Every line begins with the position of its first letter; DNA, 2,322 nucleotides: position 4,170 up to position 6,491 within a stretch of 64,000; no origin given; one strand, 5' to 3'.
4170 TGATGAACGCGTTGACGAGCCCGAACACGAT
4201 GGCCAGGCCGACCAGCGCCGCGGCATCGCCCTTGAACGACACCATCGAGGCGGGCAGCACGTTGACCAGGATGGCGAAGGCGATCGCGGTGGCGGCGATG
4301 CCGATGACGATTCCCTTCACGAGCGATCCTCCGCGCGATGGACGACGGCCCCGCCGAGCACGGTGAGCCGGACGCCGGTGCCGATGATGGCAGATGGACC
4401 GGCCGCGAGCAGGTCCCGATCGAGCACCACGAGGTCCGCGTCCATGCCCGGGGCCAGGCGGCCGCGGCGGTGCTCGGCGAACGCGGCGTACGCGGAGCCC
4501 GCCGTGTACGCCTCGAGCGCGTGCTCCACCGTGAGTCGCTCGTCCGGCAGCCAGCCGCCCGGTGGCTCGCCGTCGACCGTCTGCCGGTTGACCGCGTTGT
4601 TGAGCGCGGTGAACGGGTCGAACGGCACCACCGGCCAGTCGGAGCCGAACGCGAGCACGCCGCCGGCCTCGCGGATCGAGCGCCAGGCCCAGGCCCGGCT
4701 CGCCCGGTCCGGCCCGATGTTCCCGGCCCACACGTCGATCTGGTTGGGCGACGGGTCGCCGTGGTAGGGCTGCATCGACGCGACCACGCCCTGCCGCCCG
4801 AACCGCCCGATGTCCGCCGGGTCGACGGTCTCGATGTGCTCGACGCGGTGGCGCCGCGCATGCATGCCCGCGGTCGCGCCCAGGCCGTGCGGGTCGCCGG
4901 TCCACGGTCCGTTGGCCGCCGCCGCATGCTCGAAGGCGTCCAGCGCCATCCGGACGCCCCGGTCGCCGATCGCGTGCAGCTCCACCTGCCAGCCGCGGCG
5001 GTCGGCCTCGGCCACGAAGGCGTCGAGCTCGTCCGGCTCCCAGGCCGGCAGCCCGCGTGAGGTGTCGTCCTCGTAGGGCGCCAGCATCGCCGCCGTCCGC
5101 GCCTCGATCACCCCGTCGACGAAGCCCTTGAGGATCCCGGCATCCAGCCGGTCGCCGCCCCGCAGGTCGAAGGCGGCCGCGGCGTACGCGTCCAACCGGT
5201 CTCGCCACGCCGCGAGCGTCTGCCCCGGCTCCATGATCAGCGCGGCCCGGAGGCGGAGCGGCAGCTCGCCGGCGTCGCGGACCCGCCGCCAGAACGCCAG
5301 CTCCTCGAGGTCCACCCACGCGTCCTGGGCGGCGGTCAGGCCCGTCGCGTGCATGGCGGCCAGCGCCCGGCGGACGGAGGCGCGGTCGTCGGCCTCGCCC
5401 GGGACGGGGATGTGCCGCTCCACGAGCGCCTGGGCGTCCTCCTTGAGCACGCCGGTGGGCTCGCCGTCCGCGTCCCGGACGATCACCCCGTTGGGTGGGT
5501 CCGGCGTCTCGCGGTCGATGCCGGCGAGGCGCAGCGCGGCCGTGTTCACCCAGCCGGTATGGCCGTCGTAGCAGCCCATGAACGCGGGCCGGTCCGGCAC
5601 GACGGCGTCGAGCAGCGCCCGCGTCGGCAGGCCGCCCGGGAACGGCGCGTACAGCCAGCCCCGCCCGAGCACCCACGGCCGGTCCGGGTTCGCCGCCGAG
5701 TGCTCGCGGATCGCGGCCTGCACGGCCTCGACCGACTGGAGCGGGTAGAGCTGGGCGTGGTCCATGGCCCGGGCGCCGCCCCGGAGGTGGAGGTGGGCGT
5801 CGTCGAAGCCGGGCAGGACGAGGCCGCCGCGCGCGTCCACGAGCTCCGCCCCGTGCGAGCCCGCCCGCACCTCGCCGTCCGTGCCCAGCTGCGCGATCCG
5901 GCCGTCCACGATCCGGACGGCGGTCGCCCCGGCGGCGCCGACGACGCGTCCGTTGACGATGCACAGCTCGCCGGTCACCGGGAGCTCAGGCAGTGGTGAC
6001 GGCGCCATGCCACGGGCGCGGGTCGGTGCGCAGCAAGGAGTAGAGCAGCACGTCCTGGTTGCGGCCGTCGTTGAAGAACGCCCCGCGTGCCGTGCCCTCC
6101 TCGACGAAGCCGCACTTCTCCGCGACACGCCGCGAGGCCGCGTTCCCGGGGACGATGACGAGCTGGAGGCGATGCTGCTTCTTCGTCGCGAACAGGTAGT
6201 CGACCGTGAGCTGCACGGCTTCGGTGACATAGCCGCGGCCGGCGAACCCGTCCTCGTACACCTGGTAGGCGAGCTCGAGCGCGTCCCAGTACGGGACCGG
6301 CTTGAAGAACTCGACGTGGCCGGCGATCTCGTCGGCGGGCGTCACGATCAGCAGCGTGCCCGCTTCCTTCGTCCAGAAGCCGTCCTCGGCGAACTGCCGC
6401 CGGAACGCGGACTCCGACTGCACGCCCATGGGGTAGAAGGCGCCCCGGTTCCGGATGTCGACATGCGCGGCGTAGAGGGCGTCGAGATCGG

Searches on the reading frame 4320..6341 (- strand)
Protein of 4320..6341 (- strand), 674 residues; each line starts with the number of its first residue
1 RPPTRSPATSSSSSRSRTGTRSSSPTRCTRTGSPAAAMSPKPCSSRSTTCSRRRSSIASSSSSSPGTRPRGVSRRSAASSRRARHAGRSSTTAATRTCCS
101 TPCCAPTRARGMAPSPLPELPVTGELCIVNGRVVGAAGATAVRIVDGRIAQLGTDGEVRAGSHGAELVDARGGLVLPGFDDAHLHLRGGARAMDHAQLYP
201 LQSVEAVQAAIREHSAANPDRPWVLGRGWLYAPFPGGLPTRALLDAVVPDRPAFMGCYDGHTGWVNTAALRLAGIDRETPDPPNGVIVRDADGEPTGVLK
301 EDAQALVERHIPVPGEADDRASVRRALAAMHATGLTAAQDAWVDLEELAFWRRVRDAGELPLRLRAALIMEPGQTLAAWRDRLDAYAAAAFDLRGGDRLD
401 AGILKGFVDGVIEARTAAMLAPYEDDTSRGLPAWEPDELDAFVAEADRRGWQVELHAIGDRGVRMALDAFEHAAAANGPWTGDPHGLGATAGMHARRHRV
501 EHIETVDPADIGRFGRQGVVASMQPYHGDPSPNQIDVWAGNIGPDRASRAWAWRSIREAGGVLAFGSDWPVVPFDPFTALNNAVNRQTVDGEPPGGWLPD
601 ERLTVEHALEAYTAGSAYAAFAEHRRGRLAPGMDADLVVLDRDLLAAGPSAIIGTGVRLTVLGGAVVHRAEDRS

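Call 77: search_protein_families(library=pfam, proteins=[window:4320-6341:-], max_evalue=0.00001)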
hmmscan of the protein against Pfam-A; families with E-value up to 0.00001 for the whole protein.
window:4320-6341:- (674 aa): 2 families
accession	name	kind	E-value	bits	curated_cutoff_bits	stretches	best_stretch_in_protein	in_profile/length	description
PF07969.17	Amidohydro_3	-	1e-101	342.2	29.7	1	166-668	1-472/472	Amidohydrolase family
PF01979.26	Amidohydro_1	-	8.3e-10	38.9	25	1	432-644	130-322/345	Amidohydrolase family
